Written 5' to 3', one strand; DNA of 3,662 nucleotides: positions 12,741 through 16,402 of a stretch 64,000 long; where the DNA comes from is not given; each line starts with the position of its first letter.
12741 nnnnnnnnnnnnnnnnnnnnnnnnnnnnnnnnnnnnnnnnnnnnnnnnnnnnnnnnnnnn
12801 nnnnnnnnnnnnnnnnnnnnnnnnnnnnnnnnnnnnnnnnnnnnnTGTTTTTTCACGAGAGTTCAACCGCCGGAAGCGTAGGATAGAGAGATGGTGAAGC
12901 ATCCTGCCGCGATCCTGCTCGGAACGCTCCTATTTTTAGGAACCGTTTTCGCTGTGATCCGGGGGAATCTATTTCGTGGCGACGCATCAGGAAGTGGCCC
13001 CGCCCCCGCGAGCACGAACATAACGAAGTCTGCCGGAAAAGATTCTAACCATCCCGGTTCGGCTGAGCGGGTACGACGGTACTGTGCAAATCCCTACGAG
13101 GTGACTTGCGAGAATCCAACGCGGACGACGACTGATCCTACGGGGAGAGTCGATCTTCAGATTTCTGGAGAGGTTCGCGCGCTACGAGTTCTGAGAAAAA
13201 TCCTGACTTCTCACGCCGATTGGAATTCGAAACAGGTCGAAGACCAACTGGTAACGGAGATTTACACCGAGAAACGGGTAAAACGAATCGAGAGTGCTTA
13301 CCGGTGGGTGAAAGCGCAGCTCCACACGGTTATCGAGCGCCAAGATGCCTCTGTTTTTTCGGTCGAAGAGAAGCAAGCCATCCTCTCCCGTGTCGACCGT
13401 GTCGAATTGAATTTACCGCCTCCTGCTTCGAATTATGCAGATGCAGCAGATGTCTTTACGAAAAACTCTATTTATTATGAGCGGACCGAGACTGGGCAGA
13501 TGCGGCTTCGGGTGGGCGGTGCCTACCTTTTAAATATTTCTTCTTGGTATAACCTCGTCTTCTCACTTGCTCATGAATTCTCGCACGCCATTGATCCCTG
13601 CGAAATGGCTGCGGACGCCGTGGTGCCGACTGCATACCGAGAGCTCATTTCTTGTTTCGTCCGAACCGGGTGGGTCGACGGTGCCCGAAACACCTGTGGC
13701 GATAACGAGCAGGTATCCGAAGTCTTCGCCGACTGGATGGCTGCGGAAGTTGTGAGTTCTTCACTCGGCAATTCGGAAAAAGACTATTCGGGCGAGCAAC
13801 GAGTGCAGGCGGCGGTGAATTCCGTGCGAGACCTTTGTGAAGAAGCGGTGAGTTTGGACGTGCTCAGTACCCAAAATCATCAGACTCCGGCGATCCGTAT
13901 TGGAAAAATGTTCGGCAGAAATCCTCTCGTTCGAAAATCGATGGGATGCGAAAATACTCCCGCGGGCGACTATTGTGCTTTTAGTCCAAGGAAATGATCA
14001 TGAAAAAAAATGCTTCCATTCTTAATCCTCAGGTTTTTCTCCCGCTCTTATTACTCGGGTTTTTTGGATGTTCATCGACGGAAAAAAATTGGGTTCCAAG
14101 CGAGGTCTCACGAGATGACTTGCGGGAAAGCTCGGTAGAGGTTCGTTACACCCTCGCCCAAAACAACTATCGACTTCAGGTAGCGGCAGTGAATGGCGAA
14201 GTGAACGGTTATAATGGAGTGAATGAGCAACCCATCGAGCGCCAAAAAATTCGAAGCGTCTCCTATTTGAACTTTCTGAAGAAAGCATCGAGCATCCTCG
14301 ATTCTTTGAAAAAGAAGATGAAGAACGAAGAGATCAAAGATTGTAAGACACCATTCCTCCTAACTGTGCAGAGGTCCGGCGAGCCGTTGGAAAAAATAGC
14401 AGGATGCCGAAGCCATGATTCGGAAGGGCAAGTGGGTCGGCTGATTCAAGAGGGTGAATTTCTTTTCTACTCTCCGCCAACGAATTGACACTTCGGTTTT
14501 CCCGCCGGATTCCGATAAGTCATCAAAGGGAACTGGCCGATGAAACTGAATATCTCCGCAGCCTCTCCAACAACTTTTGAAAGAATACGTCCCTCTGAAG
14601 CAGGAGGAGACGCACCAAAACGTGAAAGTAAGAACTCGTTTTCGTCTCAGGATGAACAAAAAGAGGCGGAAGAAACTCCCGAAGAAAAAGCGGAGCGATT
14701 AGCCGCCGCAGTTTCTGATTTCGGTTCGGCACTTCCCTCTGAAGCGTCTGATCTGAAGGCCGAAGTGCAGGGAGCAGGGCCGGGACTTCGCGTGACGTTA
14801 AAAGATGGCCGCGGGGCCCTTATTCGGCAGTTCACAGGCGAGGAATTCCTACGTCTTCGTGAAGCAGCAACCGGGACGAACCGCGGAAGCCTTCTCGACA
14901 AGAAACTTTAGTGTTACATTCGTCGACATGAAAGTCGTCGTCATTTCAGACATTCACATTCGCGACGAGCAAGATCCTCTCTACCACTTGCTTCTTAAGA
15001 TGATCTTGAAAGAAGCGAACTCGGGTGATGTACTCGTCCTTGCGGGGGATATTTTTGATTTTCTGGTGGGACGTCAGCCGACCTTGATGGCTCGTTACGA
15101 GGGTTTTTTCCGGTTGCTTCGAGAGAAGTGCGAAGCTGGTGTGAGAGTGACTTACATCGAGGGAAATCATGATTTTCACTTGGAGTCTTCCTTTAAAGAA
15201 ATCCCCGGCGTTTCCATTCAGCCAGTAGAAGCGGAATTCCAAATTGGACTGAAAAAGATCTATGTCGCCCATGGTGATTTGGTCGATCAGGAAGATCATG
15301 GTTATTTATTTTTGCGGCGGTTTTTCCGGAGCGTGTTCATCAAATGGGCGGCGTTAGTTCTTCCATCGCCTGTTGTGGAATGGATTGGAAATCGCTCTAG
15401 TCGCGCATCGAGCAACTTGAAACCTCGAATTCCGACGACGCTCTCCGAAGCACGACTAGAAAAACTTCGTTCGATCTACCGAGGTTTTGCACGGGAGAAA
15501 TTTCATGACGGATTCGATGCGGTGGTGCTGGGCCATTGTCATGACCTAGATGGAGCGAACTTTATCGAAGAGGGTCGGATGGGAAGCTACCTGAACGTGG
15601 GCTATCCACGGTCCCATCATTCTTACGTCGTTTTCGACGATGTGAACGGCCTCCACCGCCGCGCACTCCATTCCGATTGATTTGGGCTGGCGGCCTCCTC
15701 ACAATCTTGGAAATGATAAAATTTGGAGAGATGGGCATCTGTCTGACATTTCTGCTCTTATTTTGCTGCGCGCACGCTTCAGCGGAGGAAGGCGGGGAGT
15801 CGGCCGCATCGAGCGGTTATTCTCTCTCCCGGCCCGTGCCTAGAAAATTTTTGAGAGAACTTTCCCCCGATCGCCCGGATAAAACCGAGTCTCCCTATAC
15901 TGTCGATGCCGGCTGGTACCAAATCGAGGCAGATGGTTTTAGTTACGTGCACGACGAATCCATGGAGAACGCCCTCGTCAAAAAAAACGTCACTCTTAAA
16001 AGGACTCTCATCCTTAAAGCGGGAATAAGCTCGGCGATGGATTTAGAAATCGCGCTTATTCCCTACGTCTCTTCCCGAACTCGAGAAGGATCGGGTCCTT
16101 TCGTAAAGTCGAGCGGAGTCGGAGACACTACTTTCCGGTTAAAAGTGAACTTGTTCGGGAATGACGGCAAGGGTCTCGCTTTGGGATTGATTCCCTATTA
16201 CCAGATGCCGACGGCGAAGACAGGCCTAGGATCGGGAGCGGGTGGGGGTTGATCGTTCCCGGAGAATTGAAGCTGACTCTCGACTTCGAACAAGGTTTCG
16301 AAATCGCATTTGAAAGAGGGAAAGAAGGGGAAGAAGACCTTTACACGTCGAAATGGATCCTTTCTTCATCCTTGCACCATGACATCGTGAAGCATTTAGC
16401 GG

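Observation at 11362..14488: Four-gene exported module: small lipoprotein, Cys/His-motif secreted protein, HEXXH metallopeptidase and a coupled lipoprotein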

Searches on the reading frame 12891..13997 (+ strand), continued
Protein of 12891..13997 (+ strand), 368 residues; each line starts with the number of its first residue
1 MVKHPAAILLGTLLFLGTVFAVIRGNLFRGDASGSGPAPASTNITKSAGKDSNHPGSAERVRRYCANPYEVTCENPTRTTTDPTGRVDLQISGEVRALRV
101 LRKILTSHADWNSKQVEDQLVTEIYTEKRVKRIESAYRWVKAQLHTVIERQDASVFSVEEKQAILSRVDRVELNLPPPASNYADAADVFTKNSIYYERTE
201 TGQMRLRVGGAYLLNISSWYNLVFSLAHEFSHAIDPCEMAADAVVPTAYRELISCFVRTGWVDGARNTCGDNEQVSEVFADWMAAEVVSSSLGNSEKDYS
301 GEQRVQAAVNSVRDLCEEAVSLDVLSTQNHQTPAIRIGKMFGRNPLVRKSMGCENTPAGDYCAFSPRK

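Call 76: find_encoding_contigs(protein=P0036, flank=8000, max_places=1)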
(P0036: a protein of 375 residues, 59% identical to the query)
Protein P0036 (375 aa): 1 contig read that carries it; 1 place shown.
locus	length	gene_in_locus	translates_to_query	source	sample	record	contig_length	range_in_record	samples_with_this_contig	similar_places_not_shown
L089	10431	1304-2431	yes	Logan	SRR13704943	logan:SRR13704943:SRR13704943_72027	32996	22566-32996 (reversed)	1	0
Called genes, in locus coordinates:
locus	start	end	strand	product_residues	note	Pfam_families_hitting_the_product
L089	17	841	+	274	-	PF00669:Flagellin_N, PF00700:Flagellin_C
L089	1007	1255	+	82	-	-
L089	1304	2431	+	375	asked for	-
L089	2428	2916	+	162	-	-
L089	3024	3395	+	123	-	-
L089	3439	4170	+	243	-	PF00149:Metallophos (weak), PF12850:Metallophos_2 (faint)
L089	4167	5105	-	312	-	PF03631:Virul_fac_BrkB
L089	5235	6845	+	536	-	PF01645:Glu_synthase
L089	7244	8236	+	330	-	-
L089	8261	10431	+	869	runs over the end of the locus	PF08206:OB_RNB, PF00773:RNB, PF00575:S1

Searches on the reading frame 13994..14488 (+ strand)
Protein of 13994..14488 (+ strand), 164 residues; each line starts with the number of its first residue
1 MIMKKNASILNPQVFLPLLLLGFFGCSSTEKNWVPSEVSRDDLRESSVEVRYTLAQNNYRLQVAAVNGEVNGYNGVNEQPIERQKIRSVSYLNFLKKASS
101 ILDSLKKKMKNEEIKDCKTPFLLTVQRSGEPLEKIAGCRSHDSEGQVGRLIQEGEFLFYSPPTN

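Call 3: search_protein_families(library=pfam, proteins=[window:13994-14488:+], max_evalue=1)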
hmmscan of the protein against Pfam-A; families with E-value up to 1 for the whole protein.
window:13994-14488:+ (164 aa): 0 families

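Call 4: search_protein_families(library=ncbifam, proteins=[window:13994-14488:+], max_evalue=1)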
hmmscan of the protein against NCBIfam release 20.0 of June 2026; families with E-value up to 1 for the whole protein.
window:13994-14488:+ (164 aa): 1 family
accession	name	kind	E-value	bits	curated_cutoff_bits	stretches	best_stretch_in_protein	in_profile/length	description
NF053815.1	teico_TcaA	equivalog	0.0027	16.6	550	1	70-146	366-438/463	membrane-associated protein TcaA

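Call 46: search_solved_structures(query=A6, max_evalue=10, show_alignments=1)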
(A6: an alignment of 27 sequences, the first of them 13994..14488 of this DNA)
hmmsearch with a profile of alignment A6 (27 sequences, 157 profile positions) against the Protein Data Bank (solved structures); distinct sequences matched with E-value up to 10: 10.
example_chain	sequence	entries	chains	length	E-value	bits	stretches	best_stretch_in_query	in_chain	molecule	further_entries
6q8i_K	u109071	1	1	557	0.044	17.2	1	20-63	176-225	Protein Red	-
6q8i_C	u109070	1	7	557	0.046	17.1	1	20-63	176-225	Protein Red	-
5o9z_R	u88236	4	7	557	0.046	17.1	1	20-63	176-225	Protein Red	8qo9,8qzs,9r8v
7o3j_C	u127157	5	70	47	0.14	15.5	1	1-46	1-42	TrwH protein | TrwH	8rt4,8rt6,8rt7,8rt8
2yp6_A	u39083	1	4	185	0.15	15.4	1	1-77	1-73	THIOREDOXIN FAMILY PROTEIN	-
1sb6_A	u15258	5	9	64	0.52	13.7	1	10-65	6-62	copper chaperone ScAtx1 | SSR2857 PROTEIN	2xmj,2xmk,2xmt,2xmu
4a46_A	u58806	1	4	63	0.68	13.3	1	18-65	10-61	SSR2857 PROTEIN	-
2xmm_A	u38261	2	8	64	0.8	13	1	10-63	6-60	SSR2857 PROTEIN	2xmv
1rif_A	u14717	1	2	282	0.86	12.9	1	59-103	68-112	DNA helicase uvsW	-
2oca_A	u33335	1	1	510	1.1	12.6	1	59-103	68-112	ATP-dependent DNA helicase uvsW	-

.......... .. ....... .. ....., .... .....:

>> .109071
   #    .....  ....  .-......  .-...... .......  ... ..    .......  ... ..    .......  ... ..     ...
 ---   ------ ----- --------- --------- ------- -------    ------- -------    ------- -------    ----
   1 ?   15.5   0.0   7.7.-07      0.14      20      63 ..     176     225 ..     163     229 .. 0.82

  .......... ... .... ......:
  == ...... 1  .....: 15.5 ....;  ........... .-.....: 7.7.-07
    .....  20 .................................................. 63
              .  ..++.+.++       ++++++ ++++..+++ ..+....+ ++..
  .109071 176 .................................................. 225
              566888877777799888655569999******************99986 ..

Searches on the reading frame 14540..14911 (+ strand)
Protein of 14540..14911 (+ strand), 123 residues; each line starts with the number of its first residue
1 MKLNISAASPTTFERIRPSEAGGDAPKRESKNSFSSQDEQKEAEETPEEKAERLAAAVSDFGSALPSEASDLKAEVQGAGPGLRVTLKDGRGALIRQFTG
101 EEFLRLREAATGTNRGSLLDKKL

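Call 3: search_protein_families(library=pfam, proteins=[window:14540-14911:+], max_evalue=1)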
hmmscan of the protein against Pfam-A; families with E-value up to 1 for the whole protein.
window:14540-14911:+ (123 aa): 3 families
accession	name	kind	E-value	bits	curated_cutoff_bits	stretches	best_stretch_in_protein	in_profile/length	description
PF15773.10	DAAP1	-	0.025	14.1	27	1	1-51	348-396/505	Dynein axonemal-associated protein 1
PF03646.20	FlaG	-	0.04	14.5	23.8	1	27-120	7-100/101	FlaG protein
PF21107.2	STPRs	-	0.077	13.9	27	1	35-71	10-46/74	STPRs (score and three amino acid peptide repeats)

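Call 4: search_protein_families(library=ncbifam, proteins=[window:14540-14911:+], max_evalue=1)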
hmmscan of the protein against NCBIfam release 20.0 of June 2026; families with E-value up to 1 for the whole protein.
window:14540-14911:+ (123 aa): 2 families
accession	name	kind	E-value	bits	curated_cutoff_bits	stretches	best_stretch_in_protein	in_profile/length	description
NF033885.1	conj_TraP_IncI1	equivalog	0.017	14.9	135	1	25-91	40-106/217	conjugal transfer protein TraP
NF046026.1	HisKinCckACaul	equivalog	0.098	10.7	1000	1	16-89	149-221/678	cell cycle histidine kinase CckA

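Call 47: search_protein_families(library=pfam, alignment_id=A5, max_evalue=1)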
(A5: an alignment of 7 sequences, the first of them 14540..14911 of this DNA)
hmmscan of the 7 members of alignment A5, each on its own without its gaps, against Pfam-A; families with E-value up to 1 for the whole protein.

A. member 1, window:14540-14911:+ (123 aa): 3 families
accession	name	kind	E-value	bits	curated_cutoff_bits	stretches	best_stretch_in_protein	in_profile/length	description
PF15773.10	DAAP1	-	0.025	14.1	27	1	1-51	348-396/505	Dynein axonemal-associated protein 1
PF03646.20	FlaG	-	0.04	14.5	23.8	1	27-120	7-100/101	FlaG protein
PF21107.2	STPRs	-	0.077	13.9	27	1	35-71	10-46/74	STPRs (score and three amino acid peptide repeats)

B. families by the number of members that match (of 7 scanned): 10 families
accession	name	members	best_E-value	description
PF14038.11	YqzE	2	0.36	YqzE-like protein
PF15773.10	DAAP1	1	0.025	Dynein axonemal-associated protein 1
PF03646.20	FlaG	1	0.04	FlaG protein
PF08051.16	Ery_res_leader1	1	0.065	Erythromycin resistance leader peptide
PF01208.23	URO-D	1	0.066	Uroporphyrinogen decarboxylase (URO-D)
PF21107.2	STPRs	1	0.077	STPRs (score and three amino acid peptide repeats)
PF16942.10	CclA_1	1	0.083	Putative cyclic bacteriocin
PF20597.4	pAdhesive_15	1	0.15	Putative Ice-binding-like adhesive domain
PF11716.13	MDMPI_N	1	0.22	Mycothiol maleylpyruvate isomerase N-terminal domain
PF06049.17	LSPR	1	0.53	Coagulation Factor V LSPD Repeat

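Call 74: find_homologous_proteins(query=A5, max_evalue=0.01)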
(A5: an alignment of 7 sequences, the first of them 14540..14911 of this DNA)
Query A5 (7 sequences) (123 aa, profile of the alignment): 338 proteins with E <= 0.01 among 8000 candidates; the best 120 are listed.
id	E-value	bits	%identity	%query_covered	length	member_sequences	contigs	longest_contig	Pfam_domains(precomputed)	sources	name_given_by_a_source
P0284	8.0e-52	192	52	81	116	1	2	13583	-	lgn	-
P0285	1.1e-51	192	49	98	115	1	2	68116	-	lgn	-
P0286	3.3e-49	184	55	82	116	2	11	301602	-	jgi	jgi:hypothetical protein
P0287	9.0e-49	182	53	81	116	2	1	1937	-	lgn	-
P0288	1.2e-48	182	58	82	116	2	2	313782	-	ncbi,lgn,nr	ncbi:MAG: hypothetical protein JST04_11220 [Bdellovibrionales bacterium]|nr:hypothetical protein [Bd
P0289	3.5e-48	181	58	82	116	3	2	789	-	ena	-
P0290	3.0e-47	177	54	100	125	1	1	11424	-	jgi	jgi:hypothetical protein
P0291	4.3e-47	177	55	82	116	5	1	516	-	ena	-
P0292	5.0e-47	177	56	82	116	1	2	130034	-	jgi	jgi:hypothetical protein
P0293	7.6e-47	176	58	82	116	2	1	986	-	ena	-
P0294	7.7e-47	176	56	82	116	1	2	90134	-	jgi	jgi:hypothetical protein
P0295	1.6e-45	172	55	82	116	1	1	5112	-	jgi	jgi:hypothetical protein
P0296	3.2e-45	171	49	100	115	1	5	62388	-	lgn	-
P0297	6.1e-45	170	60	82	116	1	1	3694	-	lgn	-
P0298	6.5e-45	170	56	100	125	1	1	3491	-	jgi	jgi:hypothetical protein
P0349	6.9e-30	122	49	83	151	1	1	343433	-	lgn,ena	-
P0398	7.0e-27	112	52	54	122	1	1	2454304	-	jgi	jgi:uncharacterized FlaG/YvyC family protein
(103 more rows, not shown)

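Call 90: find_encoding_contigs(protein=P0349, flank=6000, max_places=1)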
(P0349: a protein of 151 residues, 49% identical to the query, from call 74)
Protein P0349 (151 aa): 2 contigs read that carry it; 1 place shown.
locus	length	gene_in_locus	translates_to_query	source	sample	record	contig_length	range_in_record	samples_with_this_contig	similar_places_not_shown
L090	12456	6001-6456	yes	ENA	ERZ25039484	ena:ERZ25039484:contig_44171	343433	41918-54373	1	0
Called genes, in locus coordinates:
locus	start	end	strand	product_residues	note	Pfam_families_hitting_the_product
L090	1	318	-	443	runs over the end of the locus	PF01435:Peptidase_M48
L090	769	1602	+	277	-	PF00669:Flagellin_N, PF00700:Flagellin_C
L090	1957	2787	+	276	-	PF00669:Flagellin_N, PF00700:Flagellin_C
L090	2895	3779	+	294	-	-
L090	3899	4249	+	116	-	-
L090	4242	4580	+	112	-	PF01381:HTH_3 (faint)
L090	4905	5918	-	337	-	-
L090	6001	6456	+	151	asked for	-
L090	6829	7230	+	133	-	-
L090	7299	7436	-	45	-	-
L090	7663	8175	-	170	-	PF02463:SMC_N (weak)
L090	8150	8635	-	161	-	-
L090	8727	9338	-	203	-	PF02463:SMC_N, PF13175:AAA_15 (weak), PF13476:AAA_23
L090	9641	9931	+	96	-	-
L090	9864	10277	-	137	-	PF01513:NAD_kinase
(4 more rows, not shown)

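Call 91: find_encoding_contigs(protein=P0398, flank=6000, max_places=1)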
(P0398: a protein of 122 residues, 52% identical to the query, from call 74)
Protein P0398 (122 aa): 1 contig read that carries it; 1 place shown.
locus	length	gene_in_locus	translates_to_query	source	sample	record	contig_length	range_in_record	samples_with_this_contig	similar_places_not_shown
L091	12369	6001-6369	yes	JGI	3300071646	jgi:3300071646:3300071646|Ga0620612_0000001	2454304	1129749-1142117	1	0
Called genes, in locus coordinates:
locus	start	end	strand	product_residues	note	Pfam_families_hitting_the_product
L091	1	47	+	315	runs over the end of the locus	PF03308:MeaB, PF00009:GTP_EFTU (faint), PF00448:SRP54 (weak), PF02492:cobW, PF13401:AAA_22 (faint), PF01656:CbiA (weak)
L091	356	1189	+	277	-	PF00669:Flagellin_N, PF00700:Flagellin_C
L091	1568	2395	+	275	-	PF00669:Flagellin_N, PF00700:Flagellin_C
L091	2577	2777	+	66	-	-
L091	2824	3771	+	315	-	PF01544:CorA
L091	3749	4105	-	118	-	PF00462:Glutaredoxin, PF13417:GST_N_3, PF13409:GST_N_2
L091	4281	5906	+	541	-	-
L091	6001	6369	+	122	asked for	-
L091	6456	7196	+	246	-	PF00149:Metallophos, PF12850:Metallophos_2 (weak)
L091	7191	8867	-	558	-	PF02463:SMC_N, PF13175:AAA_15 (weak), PF13476:AAA_23 (faint)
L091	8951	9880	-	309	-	PF01513:NAD_kinase, PF20143:NAD_kinase_C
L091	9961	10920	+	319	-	PF00892:EamA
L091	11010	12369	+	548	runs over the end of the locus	PF01627:Hpt, PF02518:HATPase_c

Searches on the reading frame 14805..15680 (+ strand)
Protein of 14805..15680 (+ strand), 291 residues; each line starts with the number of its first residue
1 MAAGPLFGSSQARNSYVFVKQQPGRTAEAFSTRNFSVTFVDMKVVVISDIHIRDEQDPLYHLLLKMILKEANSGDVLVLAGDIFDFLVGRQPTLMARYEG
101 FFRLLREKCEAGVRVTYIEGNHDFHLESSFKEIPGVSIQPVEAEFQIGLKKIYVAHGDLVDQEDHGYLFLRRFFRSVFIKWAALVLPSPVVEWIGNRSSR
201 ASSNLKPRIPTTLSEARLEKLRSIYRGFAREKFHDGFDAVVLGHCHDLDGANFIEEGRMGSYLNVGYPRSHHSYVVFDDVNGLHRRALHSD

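Call 3: search_protein_families(library=pfam, proteins=[window:14805-15680:+], max_evalue=1)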
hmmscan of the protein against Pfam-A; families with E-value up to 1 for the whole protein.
window:14805-15680:+ (291 aa): 2 families
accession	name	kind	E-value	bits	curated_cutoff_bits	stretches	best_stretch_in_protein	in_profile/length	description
PF00149.33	Metallophos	-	1.3e-12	49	21.5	1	42-246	1-189/191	Calcineurin-like phosphoesterase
PF12850.12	Metallophos_2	-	6.5e-09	36.4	27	1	42-161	1-93/154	Calcineurin-like phosphoesterase superfamily domain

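Call 4: search_protein_families(library=ncbifam, proteins=[window:14805-15680:+], max_evalue=1)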
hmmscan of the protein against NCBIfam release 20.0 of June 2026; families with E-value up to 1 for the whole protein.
window:14805-15680:+ (291 aa): 9 families
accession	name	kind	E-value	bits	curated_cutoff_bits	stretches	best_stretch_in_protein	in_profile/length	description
NF003743.0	PRK05340.1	equivalog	2.8e-21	75.8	134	1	42-213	2-172/242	UDP-2,3-diacylglucosamine diphosphatase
TIGR01854.1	lipid_A_lpxH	equivalog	4.9e-19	68.5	190.35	1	45-218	2-174/231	UDP-2,3-diacylglucosamine diphosphatase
TIGR00040.1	yfcE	subfamily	2.4e-05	24.5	56.25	1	42-164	1-93/158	YfcE family phosphodiesterase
TIGR03729.1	acc_ester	subfamily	0.00015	21.2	148.25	1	43-134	1-83/239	putative phosphoesterase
TIGR00619.1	sbcd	subfamily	0.00048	20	77.65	1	56-128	24-91/252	exonuclease subunit SbcD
TIGR04123.1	P_estr_lig_assc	hypoth_equivalog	0.00098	18.6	150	1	67-141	59-126/207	ligase-associated DNA damage response endonuclease PdeM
NF006988.0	PRK09453.1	equivalog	0.0029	17.5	117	1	42-164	1-112/183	phosphodiesterase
NF053861.1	DS8_antiphage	equivalog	0.0098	13.6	790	1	47-129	2-90/994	anti-phage protein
NF008206.2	PRK10966.1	equivalog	0.01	14.9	450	1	60-123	28-85/380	exonuclease subunit SbcD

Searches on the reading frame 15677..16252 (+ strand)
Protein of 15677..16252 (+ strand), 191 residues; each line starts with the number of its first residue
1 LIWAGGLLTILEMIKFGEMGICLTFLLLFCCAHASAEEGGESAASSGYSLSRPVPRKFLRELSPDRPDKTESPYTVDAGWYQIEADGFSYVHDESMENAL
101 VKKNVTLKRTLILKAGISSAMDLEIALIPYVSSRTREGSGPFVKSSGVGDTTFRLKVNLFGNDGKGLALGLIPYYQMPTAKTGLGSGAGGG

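Call 51: search_protein_families(library=pfam, proteins=[window:15677-16252:+], max_evalue=0.001)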
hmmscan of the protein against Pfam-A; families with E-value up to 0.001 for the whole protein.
window:15677-16252:+ (191 aa): 1 family
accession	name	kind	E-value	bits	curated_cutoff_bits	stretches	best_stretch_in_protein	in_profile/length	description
PF13557.12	Phenol_MetA_deg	-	9e-10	39.4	22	1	65-186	2-108/242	Putative MetA-pathway of phenol degradation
